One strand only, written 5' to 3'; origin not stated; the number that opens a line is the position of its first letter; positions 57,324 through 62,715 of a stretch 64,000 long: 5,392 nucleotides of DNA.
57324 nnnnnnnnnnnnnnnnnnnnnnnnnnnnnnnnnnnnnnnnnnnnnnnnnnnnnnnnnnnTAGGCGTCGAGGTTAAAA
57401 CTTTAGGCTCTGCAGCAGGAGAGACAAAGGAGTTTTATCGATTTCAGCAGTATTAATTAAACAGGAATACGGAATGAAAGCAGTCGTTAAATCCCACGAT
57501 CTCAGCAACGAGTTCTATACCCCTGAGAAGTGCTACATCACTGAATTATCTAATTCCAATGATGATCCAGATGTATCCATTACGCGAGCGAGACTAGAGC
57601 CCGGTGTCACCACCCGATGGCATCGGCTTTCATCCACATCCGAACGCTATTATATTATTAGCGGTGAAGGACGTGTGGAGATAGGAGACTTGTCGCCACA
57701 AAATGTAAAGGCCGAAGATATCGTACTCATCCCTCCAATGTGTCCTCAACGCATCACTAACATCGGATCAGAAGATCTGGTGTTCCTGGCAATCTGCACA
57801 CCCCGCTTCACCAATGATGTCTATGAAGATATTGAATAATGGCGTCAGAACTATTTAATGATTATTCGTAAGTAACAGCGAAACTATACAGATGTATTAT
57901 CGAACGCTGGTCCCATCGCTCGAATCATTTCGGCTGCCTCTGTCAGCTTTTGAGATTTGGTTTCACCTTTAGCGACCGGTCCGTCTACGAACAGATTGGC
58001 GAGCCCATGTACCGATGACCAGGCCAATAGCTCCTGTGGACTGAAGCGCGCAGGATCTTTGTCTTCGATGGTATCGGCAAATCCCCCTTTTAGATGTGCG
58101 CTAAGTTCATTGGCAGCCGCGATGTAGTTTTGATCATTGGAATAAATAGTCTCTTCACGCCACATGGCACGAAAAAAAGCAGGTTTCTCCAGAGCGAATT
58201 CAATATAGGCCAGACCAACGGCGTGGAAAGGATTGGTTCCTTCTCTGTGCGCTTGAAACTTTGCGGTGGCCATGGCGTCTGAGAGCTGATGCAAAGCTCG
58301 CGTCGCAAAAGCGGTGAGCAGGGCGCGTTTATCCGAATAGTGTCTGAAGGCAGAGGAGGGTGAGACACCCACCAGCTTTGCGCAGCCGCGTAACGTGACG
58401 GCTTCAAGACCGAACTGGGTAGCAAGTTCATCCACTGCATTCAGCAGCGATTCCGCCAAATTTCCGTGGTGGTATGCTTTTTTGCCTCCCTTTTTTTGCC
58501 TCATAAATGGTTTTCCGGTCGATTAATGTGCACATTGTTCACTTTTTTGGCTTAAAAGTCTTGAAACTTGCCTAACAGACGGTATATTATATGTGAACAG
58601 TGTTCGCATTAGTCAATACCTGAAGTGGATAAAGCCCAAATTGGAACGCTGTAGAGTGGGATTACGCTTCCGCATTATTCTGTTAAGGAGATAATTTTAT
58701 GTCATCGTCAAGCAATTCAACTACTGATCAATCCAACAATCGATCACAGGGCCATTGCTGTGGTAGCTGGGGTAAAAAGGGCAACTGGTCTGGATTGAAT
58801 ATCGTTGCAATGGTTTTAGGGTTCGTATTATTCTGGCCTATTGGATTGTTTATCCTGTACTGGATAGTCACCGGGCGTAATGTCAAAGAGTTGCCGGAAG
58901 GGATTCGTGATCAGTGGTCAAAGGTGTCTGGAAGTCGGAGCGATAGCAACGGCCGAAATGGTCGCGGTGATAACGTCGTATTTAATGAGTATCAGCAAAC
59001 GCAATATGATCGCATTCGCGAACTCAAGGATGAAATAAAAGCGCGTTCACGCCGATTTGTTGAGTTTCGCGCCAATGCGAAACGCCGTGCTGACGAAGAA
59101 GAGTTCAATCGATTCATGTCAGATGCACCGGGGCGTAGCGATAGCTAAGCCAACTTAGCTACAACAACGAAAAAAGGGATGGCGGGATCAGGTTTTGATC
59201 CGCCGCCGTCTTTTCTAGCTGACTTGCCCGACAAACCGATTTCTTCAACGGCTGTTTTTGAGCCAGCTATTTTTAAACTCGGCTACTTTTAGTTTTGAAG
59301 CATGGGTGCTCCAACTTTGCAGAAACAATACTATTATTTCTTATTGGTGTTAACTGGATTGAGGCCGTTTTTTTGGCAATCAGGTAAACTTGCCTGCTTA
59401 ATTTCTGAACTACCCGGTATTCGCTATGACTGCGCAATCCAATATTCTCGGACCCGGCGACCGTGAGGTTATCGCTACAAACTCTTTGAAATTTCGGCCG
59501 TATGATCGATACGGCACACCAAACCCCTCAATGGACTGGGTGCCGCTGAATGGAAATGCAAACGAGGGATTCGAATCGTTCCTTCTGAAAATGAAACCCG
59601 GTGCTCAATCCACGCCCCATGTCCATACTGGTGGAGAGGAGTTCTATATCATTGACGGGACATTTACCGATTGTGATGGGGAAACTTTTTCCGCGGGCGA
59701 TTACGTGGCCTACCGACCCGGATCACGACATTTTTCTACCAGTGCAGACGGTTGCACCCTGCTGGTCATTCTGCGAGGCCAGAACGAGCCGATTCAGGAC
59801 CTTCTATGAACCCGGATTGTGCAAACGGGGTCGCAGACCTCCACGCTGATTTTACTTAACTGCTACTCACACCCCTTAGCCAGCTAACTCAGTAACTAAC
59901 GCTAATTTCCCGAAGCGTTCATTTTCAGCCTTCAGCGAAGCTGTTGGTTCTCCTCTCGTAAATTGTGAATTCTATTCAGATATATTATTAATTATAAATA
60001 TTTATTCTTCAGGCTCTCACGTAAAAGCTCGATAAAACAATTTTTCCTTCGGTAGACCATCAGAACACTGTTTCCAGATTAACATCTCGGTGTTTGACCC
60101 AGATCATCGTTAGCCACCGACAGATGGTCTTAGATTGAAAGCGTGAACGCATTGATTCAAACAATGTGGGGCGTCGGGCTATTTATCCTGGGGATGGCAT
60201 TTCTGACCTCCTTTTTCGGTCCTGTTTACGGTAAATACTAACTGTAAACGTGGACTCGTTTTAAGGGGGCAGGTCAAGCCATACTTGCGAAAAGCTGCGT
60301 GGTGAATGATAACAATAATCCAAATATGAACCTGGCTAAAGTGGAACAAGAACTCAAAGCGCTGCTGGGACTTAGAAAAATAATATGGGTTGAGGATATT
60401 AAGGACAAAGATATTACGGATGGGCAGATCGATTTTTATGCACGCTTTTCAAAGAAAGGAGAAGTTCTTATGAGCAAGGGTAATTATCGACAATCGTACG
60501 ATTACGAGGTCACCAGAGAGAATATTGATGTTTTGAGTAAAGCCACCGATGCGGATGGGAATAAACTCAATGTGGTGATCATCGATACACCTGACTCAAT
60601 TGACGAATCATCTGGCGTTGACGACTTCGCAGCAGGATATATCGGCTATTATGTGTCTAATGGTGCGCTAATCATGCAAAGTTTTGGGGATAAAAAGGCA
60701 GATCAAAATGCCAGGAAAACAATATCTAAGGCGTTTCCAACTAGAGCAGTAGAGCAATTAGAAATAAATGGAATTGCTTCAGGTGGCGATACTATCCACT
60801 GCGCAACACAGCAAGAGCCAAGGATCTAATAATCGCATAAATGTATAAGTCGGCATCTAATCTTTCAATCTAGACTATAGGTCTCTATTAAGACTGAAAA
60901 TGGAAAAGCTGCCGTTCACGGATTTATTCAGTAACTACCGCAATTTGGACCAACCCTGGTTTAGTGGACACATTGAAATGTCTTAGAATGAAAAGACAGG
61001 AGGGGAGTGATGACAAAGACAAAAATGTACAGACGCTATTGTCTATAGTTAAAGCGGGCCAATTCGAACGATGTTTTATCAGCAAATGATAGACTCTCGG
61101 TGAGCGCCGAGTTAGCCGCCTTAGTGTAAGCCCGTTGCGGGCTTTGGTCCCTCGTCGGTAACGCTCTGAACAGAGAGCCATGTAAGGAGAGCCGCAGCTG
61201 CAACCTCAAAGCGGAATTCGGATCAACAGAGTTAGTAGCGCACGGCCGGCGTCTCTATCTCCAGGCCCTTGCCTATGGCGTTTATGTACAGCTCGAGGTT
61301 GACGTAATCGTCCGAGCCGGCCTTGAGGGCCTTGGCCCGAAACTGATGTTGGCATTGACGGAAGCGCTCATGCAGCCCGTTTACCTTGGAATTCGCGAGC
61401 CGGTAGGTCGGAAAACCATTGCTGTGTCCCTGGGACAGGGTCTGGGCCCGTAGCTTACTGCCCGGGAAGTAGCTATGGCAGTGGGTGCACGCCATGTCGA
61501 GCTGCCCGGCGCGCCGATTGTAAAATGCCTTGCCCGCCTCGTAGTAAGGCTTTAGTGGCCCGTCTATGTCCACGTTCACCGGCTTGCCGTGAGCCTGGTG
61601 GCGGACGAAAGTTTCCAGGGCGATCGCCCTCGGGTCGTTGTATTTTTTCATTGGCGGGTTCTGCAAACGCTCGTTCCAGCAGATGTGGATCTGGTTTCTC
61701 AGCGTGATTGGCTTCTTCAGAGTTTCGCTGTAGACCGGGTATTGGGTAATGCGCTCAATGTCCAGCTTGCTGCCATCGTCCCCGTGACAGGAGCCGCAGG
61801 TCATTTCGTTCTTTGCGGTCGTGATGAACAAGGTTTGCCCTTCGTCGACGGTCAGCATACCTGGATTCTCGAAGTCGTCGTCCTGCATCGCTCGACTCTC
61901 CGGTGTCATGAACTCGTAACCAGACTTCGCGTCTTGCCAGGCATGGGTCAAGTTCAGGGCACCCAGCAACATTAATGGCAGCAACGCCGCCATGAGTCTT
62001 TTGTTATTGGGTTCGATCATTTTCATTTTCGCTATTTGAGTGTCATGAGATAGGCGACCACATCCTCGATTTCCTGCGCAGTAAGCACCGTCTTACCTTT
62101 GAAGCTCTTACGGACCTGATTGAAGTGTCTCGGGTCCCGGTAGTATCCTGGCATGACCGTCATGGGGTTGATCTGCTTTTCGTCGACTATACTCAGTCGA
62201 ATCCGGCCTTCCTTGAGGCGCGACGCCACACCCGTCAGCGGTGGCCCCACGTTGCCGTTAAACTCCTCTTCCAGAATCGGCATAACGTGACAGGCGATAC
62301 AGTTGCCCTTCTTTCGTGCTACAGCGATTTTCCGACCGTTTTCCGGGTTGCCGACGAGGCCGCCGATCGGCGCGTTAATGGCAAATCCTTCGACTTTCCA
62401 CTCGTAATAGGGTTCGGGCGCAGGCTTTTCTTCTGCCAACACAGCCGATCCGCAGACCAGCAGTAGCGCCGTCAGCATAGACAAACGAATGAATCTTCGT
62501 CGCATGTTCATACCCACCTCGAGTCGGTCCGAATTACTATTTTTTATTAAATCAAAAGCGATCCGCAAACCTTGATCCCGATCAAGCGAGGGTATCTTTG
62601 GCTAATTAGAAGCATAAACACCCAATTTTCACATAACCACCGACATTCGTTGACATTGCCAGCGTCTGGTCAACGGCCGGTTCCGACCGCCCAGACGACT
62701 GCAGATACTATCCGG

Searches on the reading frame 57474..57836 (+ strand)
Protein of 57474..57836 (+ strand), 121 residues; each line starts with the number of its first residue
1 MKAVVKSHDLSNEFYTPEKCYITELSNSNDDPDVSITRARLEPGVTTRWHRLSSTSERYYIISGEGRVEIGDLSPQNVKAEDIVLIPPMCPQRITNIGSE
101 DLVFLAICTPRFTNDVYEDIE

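Call 11: search_protein_families(library=pfam, proteins=[window:57474-57836:+], max_evalue=0.001)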
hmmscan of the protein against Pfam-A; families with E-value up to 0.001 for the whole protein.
window:57474-57836:+ (121 aa): 4 families
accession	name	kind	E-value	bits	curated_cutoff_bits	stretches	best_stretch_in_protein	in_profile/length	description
PF07883.17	Cupin_2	-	1.8e-10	40.8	27.2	1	39-107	3-69/70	Cupin domain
PF14667.12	Polysacc_synt_C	-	3.9e-05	24.2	28.7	1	21-113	7-104/111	Polysaccharide biosynthesis C-terminal domain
PF00190.28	Cupin_1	-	0.00022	21.3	22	1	33-108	32-114/151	Cupin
PF06560.17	GPI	-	0.00045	20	20.7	1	68-118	104-153/182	Glucose-6-phosphate isomerase (GPI)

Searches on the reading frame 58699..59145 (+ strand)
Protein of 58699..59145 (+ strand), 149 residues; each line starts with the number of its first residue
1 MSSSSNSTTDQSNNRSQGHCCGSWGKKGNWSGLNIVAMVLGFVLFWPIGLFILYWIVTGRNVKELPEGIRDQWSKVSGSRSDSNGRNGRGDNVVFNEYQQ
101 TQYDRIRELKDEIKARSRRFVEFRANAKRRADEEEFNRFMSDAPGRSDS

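Call 12: search_protein_families(library=pfam, proteins=[window:58699-59145:+], max_evalue=0.001)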
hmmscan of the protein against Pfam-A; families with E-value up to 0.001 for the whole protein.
window:58699-59145:+ (149 aa): 1 family
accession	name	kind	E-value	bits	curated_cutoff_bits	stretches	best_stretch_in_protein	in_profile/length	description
PF11014.13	DUF2852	-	1.2e-18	67.8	22.5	1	29-142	4-114/116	Protein of unknown function (DUF2852)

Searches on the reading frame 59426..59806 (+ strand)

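Call 12: search_protein_families(library=pfam, proteins=[window:59426-59806:+], max_evalue=0.001)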
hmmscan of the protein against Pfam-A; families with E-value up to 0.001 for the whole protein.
window:59426-59806:+ (127 aa): 2 families
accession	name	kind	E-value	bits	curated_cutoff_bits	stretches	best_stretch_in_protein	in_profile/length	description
PF12973.13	Cupin_7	-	6.8e-17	61.6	27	1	15-115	5-100/105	ChrR Cupin-like domain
PF07883.17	Cupin_2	-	1.6e-08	34.6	27.2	1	53-103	2-55/70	Cupin domain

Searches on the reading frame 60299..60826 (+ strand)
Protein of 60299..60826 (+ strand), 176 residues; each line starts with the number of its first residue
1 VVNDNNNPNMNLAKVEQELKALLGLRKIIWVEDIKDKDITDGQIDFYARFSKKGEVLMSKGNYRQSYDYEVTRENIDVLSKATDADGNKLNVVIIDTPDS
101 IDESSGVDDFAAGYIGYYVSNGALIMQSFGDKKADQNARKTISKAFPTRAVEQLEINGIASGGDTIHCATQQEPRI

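Call 12: search_protein_families(library=pfam, proteins=[window:60299-60826:+], max_evalue=0.001)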
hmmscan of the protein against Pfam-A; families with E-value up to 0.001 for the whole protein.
window:60299-60826:+ (176 aa): 1 family
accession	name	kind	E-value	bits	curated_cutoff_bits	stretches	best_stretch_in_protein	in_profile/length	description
PF04371.20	PAD_porph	-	1.9e-46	159.2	25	1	1-174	150-321/321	Porphyromonas-type peptidyl-arginine deiminase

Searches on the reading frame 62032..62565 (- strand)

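Call 12: search_protein_families(library=pfam, proteins=[window:62032-62565:-], max_evalue=0.001)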
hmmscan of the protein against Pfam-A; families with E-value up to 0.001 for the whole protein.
window:62032-62565:- (177 aa): 1 family
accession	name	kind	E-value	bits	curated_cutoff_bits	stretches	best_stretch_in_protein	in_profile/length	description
PF00034.26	Cytochrom_C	-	4.3e-07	31.6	21.3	1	76-177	3-90/90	Cytochrome c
